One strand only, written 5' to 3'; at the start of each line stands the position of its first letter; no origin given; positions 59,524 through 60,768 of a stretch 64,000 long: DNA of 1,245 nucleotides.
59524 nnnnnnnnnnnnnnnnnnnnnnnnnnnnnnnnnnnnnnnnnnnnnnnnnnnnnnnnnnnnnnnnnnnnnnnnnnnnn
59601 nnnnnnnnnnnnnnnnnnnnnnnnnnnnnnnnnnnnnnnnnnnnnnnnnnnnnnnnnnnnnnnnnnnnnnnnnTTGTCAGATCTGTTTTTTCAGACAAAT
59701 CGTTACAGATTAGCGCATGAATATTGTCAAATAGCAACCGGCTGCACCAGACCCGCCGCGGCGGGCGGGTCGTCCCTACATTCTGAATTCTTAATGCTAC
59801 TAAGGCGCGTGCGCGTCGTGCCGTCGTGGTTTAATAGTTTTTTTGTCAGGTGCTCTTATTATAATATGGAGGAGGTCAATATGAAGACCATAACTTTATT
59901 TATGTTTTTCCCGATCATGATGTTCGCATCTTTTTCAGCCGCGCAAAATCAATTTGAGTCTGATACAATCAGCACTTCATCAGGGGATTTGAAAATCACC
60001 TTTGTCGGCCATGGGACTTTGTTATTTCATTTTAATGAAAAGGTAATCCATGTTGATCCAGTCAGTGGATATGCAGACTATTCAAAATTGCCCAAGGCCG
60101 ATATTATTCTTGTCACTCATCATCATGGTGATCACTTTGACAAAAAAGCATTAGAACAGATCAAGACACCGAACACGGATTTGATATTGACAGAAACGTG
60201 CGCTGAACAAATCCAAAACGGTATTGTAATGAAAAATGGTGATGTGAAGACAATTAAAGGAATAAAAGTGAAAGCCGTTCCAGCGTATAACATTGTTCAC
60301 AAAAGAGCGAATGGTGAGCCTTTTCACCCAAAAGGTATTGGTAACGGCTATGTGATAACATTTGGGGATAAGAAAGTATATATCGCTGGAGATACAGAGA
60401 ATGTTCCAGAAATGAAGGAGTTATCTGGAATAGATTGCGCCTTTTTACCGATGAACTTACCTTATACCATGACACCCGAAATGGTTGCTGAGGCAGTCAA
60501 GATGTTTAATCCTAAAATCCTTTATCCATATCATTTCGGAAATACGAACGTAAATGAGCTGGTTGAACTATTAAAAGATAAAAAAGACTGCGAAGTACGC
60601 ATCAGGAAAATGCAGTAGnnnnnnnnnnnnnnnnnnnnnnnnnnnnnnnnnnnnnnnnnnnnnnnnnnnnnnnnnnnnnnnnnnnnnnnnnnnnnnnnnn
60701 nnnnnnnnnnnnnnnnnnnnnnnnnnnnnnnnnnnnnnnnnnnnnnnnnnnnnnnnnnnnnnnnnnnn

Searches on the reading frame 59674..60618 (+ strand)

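Call 122: search_protein_families(library=pfam, proteins=[window:59674-60618:+], max_evalue=0.001)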
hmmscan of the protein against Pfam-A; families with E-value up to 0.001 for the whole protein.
window:59674-60618:+ (314 aa): 3 families
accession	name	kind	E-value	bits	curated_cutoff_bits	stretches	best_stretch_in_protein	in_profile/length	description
PF13483.12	Lactamase_B_3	-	7.9e-23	81.6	24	1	107-287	1-160/160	Beta-lactamase superfamily domain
PF12706.13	Lactamase_B_2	-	2.9e-15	56.8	27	1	136-288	25-200/200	Beta-lactamase superfamily domain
PF00753.33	Lactamase_B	-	0.00049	20.5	22.7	0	139-155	41-57/196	Metallo-beta-lactamase superfamily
